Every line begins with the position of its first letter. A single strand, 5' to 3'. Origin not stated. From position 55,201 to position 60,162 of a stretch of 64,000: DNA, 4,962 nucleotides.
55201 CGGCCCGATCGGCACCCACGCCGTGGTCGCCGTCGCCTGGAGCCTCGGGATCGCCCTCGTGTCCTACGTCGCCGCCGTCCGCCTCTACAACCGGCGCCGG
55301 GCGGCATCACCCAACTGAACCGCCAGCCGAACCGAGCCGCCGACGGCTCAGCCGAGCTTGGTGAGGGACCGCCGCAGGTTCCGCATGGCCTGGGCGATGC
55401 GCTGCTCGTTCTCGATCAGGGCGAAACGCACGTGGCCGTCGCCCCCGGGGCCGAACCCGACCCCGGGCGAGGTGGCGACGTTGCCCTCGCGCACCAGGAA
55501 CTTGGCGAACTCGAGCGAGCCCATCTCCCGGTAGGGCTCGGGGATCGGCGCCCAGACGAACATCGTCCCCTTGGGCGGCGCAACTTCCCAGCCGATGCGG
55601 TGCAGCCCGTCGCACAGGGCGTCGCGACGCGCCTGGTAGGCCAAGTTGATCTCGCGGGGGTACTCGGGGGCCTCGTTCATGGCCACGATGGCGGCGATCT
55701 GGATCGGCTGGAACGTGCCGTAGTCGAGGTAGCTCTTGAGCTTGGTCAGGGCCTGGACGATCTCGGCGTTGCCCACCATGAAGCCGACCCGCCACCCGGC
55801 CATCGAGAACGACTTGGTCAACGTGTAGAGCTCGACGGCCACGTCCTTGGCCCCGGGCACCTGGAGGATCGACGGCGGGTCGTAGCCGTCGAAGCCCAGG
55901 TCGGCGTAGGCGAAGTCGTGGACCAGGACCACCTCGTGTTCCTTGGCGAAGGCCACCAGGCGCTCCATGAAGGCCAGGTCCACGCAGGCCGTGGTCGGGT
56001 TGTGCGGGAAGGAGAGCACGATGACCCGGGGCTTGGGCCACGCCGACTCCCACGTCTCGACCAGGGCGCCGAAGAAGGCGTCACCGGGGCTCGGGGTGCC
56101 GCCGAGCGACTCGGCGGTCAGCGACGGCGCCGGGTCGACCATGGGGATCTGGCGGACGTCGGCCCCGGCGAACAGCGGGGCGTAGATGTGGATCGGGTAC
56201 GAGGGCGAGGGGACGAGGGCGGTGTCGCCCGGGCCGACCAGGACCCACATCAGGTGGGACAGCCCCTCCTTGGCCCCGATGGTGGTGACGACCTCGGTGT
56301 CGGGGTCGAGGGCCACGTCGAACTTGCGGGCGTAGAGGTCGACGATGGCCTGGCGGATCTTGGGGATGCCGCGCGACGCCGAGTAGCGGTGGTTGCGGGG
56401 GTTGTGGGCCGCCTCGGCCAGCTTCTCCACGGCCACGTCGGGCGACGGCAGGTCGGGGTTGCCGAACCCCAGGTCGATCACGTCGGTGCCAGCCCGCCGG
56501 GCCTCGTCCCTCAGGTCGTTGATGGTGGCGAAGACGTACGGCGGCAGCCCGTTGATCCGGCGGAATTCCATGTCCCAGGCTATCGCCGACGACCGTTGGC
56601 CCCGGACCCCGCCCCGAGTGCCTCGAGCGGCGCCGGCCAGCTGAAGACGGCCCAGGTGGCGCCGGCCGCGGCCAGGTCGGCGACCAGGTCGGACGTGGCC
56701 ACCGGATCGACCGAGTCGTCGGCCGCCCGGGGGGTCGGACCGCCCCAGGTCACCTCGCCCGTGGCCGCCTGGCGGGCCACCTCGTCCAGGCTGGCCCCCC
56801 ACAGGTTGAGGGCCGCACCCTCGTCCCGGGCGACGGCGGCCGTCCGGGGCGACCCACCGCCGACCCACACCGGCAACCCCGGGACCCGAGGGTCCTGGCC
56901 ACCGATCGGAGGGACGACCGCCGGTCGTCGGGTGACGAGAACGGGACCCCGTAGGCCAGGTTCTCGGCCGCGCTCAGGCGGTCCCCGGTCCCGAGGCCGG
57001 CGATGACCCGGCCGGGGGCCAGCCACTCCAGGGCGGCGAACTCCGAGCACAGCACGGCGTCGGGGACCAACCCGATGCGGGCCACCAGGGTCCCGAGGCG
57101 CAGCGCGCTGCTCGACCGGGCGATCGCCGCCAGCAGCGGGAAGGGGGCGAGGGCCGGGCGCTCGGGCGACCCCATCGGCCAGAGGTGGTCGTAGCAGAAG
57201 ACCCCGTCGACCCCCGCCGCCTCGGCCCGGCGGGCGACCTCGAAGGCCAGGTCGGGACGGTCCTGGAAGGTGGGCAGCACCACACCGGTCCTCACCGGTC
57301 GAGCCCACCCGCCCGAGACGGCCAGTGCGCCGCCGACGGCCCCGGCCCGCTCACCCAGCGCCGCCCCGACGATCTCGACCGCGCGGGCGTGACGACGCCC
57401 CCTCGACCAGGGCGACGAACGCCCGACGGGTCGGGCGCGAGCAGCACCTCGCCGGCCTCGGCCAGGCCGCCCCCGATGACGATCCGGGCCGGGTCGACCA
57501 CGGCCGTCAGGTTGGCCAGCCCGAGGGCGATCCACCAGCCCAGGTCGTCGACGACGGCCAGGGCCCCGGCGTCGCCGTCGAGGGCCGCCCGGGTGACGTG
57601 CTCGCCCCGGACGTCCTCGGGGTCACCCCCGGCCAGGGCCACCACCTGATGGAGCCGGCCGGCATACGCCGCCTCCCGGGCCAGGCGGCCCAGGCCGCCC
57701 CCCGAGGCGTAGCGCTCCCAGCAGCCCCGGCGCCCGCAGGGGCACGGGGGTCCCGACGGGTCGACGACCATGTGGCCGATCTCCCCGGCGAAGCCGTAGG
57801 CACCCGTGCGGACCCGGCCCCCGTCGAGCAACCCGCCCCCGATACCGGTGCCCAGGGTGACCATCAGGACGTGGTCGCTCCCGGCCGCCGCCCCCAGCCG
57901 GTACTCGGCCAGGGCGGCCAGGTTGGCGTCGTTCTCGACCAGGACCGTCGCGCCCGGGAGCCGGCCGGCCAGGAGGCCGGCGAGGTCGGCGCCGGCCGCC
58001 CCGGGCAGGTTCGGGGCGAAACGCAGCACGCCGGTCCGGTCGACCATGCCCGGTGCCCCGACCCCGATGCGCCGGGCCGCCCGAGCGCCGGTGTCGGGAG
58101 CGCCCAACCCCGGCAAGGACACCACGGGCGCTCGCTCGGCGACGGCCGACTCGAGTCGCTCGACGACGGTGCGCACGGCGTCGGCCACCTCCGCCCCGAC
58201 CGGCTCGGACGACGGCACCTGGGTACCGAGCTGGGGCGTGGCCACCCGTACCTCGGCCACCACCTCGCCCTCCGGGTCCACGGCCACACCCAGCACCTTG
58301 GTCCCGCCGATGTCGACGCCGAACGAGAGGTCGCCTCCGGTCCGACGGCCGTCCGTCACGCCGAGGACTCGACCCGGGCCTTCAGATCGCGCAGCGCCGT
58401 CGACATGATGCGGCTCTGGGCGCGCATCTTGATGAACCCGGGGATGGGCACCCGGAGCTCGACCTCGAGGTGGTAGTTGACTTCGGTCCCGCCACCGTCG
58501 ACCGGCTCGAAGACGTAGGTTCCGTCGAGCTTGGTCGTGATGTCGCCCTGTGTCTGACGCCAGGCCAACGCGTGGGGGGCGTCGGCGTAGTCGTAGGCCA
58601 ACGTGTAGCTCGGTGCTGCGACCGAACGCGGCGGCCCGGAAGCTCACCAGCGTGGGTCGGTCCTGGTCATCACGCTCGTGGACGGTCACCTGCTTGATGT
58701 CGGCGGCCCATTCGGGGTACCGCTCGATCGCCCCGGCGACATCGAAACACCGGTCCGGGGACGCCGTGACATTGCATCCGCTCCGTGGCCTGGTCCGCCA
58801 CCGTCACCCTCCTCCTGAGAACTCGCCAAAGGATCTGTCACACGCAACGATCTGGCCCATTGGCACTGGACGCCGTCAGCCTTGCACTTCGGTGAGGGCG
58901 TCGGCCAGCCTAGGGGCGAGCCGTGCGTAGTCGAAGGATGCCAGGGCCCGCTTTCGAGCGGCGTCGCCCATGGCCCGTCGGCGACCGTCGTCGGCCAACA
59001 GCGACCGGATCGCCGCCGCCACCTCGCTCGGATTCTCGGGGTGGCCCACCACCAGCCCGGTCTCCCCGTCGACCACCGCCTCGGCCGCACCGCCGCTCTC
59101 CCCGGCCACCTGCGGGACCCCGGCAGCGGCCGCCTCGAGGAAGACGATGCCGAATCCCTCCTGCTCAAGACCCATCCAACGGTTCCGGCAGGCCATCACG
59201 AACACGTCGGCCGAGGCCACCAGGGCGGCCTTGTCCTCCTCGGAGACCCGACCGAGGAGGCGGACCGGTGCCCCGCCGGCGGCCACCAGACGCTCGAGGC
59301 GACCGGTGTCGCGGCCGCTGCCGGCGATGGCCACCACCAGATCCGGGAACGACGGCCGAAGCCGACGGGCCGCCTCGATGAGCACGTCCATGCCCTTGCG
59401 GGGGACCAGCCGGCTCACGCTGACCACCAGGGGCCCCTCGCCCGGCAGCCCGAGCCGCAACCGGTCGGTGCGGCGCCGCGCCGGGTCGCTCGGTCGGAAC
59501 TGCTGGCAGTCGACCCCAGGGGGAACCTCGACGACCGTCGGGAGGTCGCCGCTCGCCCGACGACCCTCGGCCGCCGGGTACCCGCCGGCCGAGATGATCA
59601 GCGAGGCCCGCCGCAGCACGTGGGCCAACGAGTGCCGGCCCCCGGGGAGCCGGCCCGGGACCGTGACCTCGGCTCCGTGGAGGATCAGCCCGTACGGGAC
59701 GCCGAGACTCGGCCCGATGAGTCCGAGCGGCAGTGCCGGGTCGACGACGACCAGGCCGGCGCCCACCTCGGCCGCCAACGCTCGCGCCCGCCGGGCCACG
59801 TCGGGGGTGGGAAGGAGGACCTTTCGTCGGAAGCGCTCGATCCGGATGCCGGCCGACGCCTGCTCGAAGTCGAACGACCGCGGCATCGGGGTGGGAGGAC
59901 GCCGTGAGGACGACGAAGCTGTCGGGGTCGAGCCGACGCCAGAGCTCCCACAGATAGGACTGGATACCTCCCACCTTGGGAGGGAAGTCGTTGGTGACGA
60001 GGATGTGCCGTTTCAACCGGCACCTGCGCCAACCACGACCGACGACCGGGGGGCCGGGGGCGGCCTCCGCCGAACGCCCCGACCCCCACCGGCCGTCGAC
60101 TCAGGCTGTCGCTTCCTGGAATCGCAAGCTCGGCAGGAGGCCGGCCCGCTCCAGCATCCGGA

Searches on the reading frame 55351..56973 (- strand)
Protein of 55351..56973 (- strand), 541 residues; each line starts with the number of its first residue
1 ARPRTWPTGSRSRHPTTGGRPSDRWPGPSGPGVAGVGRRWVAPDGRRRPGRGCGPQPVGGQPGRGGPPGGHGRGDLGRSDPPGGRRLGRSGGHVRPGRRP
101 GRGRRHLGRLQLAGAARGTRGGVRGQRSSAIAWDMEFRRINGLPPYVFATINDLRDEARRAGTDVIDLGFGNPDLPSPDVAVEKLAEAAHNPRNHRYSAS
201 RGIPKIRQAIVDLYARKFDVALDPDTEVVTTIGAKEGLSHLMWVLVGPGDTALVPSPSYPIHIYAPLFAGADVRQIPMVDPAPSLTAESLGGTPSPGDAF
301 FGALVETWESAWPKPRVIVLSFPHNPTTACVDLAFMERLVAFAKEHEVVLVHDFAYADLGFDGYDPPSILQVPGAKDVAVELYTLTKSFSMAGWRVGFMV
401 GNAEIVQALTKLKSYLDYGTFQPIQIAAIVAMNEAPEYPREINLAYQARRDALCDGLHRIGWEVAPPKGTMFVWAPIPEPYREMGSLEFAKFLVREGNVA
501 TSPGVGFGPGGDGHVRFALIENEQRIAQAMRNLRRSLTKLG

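Call 59: search_protein_families(library=pfam, proteins=[window:55351-56973:-], max_evalue=0.001)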
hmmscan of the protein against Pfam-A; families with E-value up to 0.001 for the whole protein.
window:55351-56973:- (541 aa): 1 family
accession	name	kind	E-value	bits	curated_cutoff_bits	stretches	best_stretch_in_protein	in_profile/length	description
PF00155.27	Aminotran_1_2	-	2.6e-53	181.9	19.7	1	163-521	1-350/361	Aminotransferase class I and II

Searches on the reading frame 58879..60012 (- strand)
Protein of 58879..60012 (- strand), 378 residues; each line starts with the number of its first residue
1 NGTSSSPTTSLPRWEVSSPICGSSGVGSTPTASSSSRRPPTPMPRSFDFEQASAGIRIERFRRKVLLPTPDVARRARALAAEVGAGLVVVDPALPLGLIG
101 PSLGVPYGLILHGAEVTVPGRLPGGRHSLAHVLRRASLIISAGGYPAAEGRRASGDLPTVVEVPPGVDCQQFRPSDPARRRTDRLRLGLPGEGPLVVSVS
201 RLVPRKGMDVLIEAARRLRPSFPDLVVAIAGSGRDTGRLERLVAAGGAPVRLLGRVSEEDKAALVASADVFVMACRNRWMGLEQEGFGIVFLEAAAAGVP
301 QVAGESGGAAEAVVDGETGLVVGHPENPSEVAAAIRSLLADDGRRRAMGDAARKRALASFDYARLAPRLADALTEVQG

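Call 61: search_protein_families(library=pfam, proteins=[window:58879-60012:-], max_evalue=0.001)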
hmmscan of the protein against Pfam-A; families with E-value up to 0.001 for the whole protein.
window:58879-60012:- (378 aa): 4 families
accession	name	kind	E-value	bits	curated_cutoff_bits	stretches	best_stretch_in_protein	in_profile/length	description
PF00534.26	Glycos_transf_1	-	1.5e-38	132.5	26.4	1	181-355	3-172/172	Glycosyl transferases group 1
PF13692.12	Glyco_trans_1_4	-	1.6e-30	106.7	27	1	194-341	2-142/142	Glycosyl transferases group 1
PF13524.12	Glyco_trans_1_2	-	4.8e-13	49.7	25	1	211-368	5-141/144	Glycosyl transferase-like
PF20706.3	GT4-conflict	-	6.3e-09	35.7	26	1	132-355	143-371/385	Family 4 Glycosyltransferase in conflict systems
